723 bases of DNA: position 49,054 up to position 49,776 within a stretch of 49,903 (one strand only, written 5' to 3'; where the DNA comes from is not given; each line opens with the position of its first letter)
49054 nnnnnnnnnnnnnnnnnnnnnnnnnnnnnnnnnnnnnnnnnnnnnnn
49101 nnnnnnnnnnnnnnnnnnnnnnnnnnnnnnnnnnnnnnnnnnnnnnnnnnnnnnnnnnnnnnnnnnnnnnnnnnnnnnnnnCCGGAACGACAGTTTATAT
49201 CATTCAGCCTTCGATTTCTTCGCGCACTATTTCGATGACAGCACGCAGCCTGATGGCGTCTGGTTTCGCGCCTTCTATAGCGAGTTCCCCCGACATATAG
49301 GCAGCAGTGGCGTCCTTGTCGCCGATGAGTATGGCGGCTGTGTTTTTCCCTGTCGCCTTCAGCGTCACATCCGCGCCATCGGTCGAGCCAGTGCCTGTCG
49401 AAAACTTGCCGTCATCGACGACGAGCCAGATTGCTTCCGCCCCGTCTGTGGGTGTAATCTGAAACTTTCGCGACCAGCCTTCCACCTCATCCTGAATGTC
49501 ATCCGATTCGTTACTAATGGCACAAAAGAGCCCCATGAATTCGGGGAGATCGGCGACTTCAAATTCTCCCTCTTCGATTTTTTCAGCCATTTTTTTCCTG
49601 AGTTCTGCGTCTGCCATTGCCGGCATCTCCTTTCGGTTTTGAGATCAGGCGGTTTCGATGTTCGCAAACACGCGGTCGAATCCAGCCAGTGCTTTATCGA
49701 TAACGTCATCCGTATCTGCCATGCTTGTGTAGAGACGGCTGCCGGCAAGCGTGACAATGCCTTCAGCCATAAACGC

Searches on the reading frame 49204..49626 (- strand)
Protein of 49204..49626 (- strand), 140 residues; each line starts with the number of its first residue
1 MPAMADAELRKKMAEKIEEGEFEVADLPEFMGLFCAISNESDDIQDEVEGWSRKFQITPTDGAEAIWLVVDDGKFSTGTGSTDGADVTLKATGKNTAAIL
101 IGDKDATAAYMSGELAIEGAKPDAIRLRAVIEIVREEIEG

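Call 47: search_protein_families(library=pfam, proteins=[window:49204-49626:-], max_evalue=0.0001)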
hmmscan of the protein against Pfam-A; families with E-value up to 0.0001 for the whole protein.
window:49204-49626:- (140 aa): 1 family
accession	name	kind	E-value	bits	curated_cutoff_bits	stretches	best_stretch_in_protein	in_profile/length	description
PF02036.22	SCP2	-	5.1e-09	36.8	21.3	1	41-119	9-88/101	SCP-2 sterol transfer family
